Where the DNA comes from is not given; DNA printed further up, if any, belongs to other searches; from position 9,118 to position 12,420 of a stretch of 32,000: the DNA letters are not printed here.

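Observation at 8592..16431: Tightly packed five-gene membrane block: SPase-I fusion, DUF1266-like, rhomboid, TM-anchored SF2 helicase, TPR-like anchor protein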

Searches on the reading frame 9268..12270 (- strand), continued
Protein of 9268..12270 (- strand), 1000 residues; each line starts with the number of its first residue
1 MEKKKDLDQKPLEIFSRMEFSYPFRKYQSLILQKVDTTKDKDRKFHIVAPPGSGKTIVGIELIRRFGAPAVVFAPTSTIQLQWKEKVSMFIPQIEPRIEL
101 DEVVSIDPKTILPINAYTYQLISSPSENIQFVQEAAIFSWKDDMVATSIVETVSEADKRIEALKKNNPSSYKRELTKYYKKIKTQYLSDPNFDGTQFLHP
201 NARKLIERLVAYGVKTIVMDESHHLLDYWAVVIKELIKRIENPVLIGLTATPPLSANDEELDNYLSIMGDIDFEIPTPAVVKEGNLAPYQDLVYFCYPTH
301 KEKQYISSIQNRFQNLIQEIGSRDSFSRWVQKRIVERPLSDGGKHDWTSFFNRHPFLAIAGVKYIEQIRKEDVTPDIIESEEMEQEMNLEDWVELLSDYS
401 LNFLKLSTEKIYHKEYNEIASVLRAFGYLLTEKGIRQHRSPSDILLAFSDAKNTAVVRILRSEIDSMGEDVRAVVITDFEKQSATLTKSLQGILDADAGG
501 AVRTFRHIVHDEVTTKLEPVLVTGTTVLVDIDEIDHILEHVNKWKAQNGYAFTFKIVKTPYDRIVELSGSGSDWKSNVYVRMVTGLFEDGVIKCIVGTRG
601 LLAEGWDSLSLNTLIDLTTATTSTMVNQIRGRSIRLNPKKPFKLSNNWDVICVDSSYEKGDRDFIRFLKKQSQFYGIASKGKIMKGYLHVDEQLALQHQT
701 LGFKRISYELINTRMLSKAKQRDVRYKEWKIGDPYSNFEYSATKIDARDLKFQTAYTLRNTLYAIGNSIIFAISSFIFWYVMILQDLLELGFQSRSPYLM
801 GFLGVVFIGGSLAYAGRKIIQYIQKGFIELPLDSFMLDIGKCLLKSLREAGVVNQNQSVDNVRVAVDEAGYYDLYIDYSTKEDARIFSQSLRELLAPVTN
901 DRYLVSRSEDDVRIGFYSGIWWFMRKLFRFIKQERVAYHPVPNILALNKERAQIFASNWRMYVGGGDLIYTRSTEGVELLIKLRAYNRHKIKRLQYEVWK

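Call 21: find_encoding_contigs(protein=P0009, flank=10000, max_places=3)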
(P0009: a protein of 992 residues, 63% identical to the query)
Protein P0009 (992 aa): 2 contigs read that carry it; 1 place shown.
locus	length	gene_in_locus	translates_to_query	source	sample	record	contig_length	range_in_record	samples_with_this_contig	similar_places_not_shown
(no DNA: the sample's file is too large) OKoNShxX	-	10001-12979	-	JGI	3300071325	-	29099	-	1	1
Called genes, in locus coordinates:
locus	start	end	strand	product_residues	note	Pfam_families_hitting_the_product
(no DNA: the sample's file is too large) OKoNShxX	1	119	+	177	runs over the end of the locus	?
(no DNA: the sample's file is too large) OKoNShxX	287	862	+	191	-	-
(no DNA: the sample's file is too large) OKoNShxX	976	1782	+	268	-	PF07091:FmrO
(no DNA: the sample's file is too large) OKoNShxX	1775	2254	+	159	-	-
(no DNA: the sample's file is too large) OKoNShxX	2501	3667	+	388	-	PF14516:AAA_35, PF13191:AAA_16 (weak), PF13401:AAA_22 (weak)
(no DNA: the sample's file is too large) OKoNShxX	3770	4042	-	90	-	-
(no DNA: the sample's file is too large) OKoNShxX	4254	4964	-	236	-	PF24038:DUF7347 (weak), PF00293:NUDIX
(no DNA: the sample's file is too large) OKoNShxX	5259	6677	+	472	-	PF01018:GTP1_OBG, PF01926:MMR_HSR1, PF02421:FeoB_N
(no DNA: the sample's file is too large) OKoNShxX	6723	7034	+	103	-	-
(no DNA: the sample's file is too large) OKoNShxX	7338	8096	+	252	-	-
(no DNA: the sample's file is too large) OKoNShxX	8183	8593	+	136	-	-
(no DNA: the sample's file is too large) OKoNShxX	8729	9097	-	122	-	-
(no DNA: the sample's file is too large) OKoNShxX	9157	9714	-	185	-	-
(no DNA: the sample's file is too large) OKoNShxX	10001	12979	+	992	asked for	PF00270:DEAD (faint), PF04851:ResIII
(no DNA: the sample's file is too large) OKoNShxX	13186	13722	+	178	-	-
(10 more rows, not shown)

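Call 29: find_related_loci(query=window:9268-12270:-, collection=metagenome_contigs, flank=10000)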
Query window:9268-12270:- (1000 aa) in metagenome_contigs; peptide patterns used: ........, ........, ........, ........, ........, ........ (x = any residue, [..] = any of these).
27 stretches matched a pattern; 1 encode a relative of the query (tblastn E <= 1e-3); 1 distinct loci.
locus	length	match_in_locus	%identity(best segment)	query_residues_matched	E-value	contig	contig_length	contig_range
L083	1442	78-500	95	860-1000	3e-88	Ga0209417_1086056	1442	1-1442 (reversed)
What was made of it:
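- Tried and rejected: The metagenome_contigs scan with the single helicase sequence returned one strain-level fragment (L083), because the patterns it used were too specific (call 29).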

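Call 32: find_encoding_contigs(protein=P0016, flank=8000, max_places=2)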
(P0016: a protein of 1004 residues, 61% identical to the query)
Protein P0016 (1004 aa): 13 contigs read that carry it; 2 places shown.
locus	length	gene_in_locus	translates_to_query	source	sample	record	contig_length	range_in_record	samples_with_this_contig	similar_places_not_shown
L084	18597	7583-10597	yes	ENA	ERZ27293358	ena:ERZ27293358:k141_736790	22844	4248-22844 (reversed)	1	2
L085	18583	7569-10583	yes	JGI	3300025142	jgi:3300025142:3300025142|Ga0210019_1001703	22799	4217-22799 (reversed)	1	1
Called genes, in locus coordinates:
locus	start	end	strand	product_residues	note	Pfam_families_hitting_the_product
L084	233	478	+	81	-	-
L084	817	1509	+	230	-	-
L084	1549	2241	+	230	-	-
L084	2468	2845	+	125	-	PF01042:Ribonuc_L-PSP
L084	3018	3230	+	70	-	-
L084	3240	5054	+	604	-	PF00005:ABC_tran, PF02463:SMC_N (weak), PF13304:AAA_21 (faint)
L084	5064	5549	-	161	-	-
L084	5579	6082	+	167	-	-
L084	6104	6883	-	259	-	-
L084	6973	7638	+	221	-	PF01694:Rhomboid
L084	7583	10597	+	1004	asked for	PF00270:DEAD (faint), PF04851:ResIII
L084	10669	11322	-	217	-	-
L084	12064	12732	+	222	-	PF00005:ABC_tran, PF02463:SMC_N, PF13304:AAA_21 (faint)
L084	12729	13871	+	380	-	PF02687:FtsX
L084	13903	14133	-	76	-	-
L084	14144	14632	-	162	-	PF01850:PIN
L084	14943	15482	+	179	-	PF07963:N_methyl (weak), PF08334:T2SSG, PF22434:PilW_C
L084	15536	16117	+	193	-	PF07963:N_methyl, PF08334:T2SSG (faint)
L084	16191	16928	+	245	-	PF00119:ATP-synt_A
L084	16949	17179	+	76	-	PF00137:ATP-synt_C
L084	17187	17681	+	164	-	PF00430:ATP-synt_B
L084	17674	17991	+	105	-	PF00213:OSCP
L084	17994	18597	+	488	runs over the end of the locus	PF00006:ATP-synt_ab, PF00306:ATP-synt_ab_C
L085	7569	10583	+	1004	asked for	PF00270:DEAD (faint), PF04851:ResIII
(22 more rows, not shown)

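Call 33: find_encoding_contigs(protein=P0014, flank=8000, max_places=2)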
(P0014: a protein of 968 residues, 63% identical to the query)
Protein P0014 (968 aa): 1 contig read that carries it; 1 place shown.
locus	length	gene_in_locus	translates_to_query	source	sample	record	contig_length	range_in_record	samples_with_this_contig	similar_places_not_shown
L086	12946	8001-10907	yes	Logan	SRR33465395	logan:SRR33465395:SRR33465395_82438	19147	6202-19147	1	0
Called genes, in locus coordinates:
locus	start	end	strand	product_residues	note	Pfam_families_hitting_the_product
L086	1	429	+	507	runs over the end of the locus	PF02845:CUE (faint)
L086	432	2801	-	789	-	PF01326:PPDK_N, PF00391:PEP-utilizers, PF02896:PEP-utilizers_C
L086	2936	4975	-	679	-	PF13687:DUF4153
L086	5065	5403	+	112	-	-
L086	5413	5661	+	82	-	-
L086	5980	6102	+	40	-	-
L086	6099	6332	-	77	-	-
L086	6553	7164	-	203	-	PF02698:DUF218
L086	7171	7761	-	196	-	PF07099:DUF1361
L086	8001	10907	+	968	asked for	PF00270:DEAD (faint), PF04851:ResIII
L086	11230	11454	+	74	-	-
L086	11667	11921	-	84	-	PF14561:TPR_20, PF14559:TPR_19, PF14853:Fis1_TPR_C (faint)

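Call 34: find_encoding_contigs(protein=P0021, flank=8000, max_places=2)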
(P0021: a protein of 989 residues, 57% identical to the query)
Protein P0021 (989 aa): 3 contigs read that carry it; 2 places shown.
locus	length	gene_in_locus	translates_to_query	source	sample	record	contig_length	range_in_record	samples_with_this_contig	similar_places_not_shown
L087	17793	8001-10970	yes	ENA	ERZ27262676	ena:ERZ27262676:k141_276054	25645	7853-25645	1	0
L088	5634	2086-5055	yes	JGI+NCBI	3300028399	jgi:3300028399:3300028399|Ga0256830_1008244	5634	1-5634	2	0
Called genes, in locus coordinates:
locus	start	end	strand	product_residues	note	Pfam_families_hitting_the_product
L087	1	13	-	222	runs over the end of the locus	PF18167:Sa_NUDIX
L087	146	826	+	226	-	PF05552:MS_channel_1st_1 (weak)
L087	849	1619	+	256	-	PF02463:SMC_N, PF00005:ABC_tran, PF13304:AAA_21 (faint)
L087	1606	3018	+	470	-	PF19295:SufBD_N, PF01458:SUFBD_core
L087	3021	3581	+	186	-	PF01458:SUFBD_core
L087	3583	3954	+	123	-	PF01592:NifU_N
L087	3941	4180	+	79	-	PF09834:DUF2061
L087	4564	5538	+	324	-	PF13641:Glyco_tranf_2_3, PF00535:Glycos_transf_2, PF10111:Glyco_tranf_2_2 (weak)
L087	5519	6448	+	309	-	PF01636:APH, PF01633:Choline_kinase (weak)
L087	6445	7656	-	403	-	PF00534:Glycos_transf_1, PF13692:Glyco_trans_1_4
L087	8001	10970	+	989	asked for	PF00270:DEAD (faint), PF04851:ResIII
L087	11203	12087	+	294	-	-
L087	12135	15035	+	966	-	PF00005:ABC_tran (faint), PF02463:SMC_N (faint), PF03193:RsgA_GTPase (faint), PF13476:AAA_23 (faint), PF13481:AAA_25 (faint), PF13555:AAA_29 (faint), PF17760:UvrA_inter, PF17755:UvrA_DNA-bind, +1 more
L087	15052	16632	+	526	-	PF01841:Transglut_core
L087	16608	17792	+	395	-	?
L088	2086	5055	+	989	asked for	PF00270:DEAD (faint), PF04851:ResIII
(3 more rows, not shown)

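Call 35: predict_structure(alignment_id=A2)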
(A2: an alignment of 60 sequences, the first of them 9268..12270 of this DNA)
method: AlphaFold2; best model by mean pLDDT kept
length: 1000 residues; sequences in the alignment: 60
mean_pLDDT: 83.7   pTM: 0.76
mean pLDDT of the five models: 83.7, 82.4, 80.1, 79.7, 76.4
residues with pLDDT >= 90: 361; 70-90: 521; 50-70: 112; < 50: 6
segments of 3 or more residues with pLDDT < 50: 1-3
pLDDT, mean of each block of 10 residues (from residue 1): 59 89 86 88 85 84 94 82 89 80 88 86 54 83 84 86 86 83 73 76 87 92 68 87 89 63 79 66 70 95 90 90 92 89 84 88 93 84 84 93 89 90 87 82 87 96 94 89 63 79 94 95 88 91 91 91 91 85 90 89 71 87 65 75 90 90 90 86 90 88 91 95 90 79 85 78 77 75 63 61 75 77 68 87 95 91 86 89 91 87 86 72 70 74 93 95 90 83 68 86
secondary structure, 60 per line:
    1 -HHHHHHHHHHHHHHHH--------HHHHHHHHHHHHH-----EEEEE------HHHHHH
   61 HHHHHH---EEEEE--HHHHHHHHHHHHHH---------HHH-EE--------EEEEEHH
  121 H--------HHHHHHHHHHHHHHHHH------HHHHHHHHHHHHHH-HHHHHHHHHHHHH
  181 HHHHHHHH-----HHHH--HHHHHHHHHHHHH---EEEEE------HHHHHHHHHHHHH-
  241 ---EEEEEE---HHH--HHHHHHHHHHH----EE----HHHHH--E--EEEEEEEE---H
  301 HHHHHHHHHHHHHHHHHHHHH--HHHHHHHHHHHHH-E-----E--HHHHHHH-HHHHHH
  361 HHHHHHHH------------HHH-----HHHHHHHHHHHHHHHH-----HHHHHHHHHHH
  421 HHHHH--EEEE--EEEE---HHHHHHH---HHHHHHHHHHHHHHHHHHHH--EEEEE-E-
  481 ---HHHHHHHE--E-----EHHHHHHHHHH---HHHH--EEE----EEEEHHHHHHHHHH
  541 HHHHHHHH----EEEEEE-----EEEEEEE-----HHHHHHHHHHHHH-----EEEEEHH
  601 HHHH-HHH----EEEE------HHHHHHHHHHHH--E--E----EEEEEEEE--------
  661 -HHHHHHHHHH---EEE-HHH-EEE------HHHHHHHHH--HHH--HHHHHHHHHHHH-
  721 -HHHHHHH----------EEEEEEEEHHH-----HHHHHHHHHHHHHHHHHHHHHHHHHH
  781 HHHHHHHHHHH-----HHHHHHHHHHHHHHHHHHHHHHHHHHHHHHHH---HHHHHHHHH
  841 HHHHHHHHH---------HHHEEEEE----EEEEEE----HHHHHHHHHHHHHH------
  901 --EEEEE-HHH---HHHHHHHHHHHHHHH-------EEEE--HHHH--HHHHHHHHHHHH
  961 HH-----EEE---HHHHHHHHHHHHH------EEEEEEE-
elements in order (helices of 4 or more, strands of 3 or more residues): H2-17 H26-38 E44-48 H55-66 E70-74 H77-90 E114-118 H130-146 H153-166 H168-188 H194-197 H200-212 E216-220 H227-239 E244-249 H258-268 H279-283 E289-296 H300-321 H324-336 H347-353 H355-368 H389-404 H410-425 E428-431 E434-437 H441-447 H451-470 E473-477 H484-490 H501-510 H514-517 E520-522 E527-530 H531-548 E553-558 E564-570 H576-588 E594-598 H599-604 E613-616 H623-634 E645-652 H662-671 E675-677 E683-685 H692-700 H708-719 H722-728 E739-746 H755-791 H797-828 H832-849 E862-866 E871-876 H881-894 E903-907 H915-929 E937-940 H943-946 H949-962 E968-970 H974-986 E993-999
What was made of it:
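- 10306..12213 (-): G4 helicase core (aa 20-655): two RecA-like lobes with a helical insertion at about aa 300-470. AlphaFold2 model with pLDDT 83.7 (call 35).
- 9787..10008 (-): G4 membrane hairpin (aa 755-828): two long helices joined by a short loop. Basic residues lie on both outer flanks, which puts both the helicase core and the C-terminal domain in the cytoplasm. The model shows helices 755-791 and 797-828 (call 35).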

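Call 38: fold_search(model_id=the predicted structure, library=pdb)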
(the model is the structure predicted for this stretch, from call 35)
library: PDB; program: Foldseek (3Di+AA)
matches with E <= 10: 876; with E <= 0.001: 246
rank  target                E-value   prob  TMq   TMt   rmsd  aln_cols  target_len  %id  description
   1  8t5s_A                1.7e-10  1.00  0.27  0.37  22.1       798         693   12  Cryo-EM structure of DRH-1 helicase and C-terminal domain bound to dsRNA (released 2024-05-15)
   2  5tnu_A                2.3e-10  1.00  0.16  0.32  22.4       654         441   14  S. tokodaii XPB II crystal structure at 3.0 Angstrom resolution (released 2017-11-01)
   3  1wp9_B                3.4e-10  1.00  0.24  0.45  14.1       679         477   13  Crystal structure of Pyrococcus furiosus Hef helicase domain (released 2005-02-01)
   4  6p66_C                3.5e-10  1.00  0.14  0.29  22.0       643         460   14  The crystal structure of the XPB complex with Bax1 from Archaeoglobus fulgidus at 3.0 Angstrom resolution (released 2020-06-17)
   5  6p4o_C                4.9e-10  1.00  0.22  0.42  12.3       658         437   14  Complex of XPB helicase with Bax1 endonuclease from Sulfurisphaera tokodaii at 3.15 Angstroms resolution (released 2020-06-03)
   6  6p4f_C                5.1e-10  1.00  0.25  0.53  10.9       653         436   13  Crystal structure of the XPB-Bax1-forked DNA ternary complex (released 2020-06-17)
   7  1wp9_A                5.9e-10  1.00  0.25  0.47  14.1       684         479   13  Crystal structure of Pyrococcus furiosus Hef helicase domain (released 2005-02-01)
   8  9f1u_A                9.8e-10  1.00  0.26  0.37  21.3       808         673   11  Cryo-EM structure of the I923V MDA5-dsRNA filament with ADP-AlF4 bound and 81-degree helical twist (released 2025-02-26)
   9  1wp9_D                1.1e-09  1.00  0.24  0.44  14.7       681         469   14  Crystal structure of Pyrococcus furiosus Hef helicase domain (released 2005-02-01)
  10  5f9f_A                1.2e-09  1.00  0.26  0.37  20.7       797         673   13  Crystal structure of RIG-I helicase-RD in complex with 24-mer blunt-end hairpin RNA (released 2016-01-13)
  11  6p4o_A                1.4e-09  1.00  0.23  0.43  12.2       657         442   14  Complex of XPB helicase with Bax1 endonuclease from Sulfurisphaera tokodaii at 3.15 Angstroms resolution (released 2020-06-03)
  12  5f9f_C                1.4e-09  1.00  0.25  0.36  20.8       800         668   13  Crystal structure of RIG-I helicase-RD in complex with 24-mer blunt-end hairpin RNA (released 2016-01-13)
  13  1wp9_C                2.1e-09  1.00  0.24  0.45  14.8       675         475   13  Crystal structure of Pyrococcus furiosus Hef helicase domain (released 2005-02-01)
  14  5f9h_I                2.1e-09  1.00  0.25  0.36  20.5       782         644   13  Crystal structure of RIG-I helicase-RD in complex with 24-mer 5' triphosphate hairpin RNA (released 2016-01-13)
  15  9f20_A                2.4e-09  1.00  0.25  0.35  21.1       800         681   12  Cryo-EM structure of the I923V MDA5-dsRNA filament with ADP-AlF4 bound and 88-degree helical twist (released 2025-02-26)
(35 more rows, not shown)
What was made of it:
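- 10306..12213 (-): Top Foldseek hits are DRH-1/RIG-I/MDA5, XPB, Hef and FANCM, E about 1e-10 (call 38).
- On SF2 helicase (ResIII / DExH): Fold matches are in call 38.
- The fold resembles the RIG-I-like sensors (call 38).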
